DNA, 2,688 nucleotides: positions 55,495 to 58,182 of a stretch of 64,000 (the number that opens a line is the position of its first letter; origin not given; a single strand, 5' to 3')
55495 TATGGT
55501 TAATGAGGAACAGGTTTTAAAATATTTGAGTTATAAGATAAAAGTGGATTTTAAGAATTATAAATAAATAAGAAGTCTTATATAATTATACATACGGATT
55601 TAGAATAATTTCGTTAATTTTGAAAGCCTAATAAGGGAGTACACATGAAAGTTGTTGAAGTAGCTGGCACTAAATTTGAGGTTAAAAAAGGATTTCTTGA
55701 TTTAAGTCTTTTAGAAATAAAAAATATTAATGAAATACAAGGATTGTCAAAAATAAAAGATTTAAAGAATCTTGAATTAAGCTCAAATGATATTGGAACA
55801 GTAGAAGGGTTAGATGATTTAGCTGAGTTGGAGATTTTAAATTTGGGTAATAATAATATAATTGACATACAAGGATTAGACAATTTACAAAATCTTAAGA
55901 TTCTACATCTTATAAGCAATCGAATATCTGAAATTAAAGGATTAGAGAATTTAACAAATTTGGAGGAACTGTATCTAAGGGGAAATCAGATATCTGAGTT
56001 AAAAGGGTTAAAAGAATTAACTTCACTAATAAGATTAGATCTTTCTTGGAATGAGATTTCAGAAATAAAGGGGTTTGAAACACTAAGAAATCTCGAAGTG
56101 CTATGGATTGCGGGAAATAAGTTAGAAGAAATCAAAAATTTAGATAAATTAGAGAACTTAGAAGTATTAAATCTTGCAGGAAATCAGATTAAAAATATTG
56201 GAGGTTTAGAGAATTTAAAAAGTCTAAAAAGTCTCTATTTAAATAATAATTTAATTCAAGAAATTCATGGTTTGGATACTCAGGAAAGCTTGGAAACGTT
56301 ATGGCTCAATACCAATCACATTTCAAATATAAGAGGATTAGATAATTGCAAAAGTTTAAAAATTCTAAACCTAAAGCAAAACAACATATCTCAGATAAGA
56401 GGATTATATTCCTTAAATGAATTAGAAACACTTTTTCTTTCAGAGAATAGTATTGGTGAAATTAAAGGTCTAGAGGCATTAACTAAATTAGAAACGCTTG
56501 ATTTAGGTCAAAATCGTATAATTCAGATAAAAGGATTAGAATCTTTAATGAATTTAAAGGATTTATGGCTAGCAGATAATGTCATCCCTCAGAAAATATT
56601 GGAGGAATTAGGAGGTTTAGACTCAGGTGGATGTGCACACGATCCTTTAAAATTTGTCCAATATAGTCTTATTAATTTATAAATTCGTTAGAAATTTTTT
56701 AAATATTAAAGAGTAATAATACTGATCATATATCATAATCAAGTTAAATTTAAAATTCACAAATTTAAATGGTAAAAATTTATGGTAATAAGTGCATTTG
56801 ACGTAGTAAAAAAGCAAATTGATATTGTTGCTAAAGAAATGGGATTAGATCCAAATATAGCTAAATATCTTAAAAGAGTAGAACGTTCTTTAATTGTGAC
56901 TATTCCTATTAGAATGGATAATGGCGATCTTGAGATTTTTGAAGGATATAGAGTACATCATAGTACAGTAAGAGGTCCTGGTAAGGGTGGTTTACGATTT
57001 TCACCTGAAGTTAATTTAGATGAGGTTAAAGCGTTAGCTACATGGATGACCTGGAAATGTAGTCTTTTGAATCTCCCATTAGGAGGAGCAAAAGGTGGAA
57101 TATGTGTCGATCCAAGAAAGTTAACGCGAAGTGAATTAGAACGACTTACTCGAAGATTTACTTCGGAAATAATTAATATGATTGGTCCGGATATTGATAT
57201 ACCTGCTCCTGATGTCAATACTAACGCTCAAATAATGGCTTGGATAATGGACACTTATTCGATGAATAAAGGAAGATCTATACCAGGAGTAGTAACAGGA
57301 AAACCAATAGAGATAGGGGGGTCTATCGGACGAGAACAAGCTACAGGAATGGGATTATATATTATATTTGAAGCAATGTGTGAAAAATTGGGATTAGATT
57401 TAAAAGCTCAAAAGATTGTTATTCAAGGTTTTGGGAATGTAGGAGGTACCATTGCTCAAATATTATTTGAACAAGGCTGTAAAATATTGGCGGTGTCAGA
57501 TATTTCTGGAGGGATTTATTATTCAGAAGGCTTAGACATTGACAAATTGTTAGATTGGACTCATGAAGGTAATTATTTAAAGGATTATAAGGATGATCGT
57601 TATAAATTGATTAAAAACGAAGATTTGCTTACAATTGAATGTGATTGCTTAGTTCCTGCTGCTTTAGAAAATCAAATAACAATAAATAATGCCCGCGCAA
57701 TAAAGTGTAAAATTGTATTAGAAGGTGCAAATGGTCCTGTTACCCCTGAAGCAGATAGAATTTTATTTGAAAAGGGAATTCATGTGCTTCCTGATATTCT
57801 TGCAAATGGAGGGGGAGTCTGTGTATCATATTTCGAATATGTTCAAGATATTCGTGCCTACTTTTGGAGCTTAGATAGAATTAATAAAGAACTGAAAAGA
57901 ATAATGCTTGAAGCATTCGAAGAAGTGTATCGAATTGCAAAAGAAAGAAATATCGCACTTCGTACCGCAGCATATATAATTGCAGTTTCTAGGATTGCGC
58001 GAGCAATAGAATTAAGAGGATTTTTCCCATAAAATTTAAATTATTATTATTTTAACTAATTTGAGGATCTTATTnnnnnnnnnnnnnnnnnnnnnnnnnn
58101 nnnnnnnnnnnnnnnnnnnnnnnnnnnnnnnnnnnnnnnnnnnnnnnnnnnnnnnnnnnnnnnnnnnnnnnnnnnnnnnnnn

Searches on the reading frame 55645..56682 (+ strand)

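Call 68: search_protein_families(library=pfam, proteins=[window:55645-56682:+], max_evalue=0.00001)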
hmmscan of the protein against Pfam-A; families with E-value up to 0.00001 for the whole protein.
window:55645-56682:+ (345 aa): 9 families
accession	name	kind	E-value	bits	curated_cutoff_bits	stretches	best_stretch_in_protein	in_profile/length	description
PF12799.13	LRR_4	-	1.5e-50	168.5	27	6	171-210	2-42/44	Leucine Rich repeats (2 copies)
PF13855.12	LRR_8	-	1.6e-27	95.4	27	0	79-116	22-61/61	Leucine rich repeat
PF14580.12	LRR_9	-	1.4e-19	70.8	30.5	2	156-250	27-127/175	Leucine-rich repeat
PF00560.39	LRR_1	-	5.7e-14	49.7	20.6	0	105-118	1-14/23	Leucine Rich Repeat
PF23952.1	LRR_EndoS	-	6.3e-13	49.4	27.9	0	174-268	27-116/116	Endo-beta-N-acetylglucosaminidase EndoS LRR domain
PF23598.1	LRR_14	-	1.3e-12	47.6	40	1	74-215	14-162/353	Leucine-rich repeat region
PF24048.1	LRR_NXF1-5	-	1.4e-06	28.3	30.5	0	58-117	52-117/142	NXF1/2/3/5 leucine-rich repeat domain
PF23211.1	LRR_LRWD1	-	2.8e-06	27.6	28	0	20-92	23-96/190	Leucine-rich repeat and WD repeat-containing protein 1, LRR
PF13516.12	LRR_6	-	3.5e-06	27.1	23.4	0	170-187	3-20/24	Leucine Rich repeat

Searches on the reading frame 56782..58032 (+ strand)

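Call 68: search_protein_families(library=pfam, proteins=[window:56782-58032:+], max_evalue=0.00001)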
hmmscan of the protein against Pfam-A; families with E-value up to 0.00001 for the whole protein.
window:56782-58032:+ (416 aa): 2 families
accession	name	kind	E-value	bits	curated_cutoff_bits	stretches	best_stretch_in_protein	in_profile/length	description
PF00208.27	ELFV_dehydrog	-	1.8e-79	267.3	23.4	1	179-413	1-241/241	Glutamate/Leucine/Phenylalanine/Valine dehydrogenase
PF02812.23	ELFV_dehydrog_N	-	3.3e-59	198.7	25.3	1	34-160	2-128/129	Glu/Leu/Phe/Val dehydrogenase, dimerisation domain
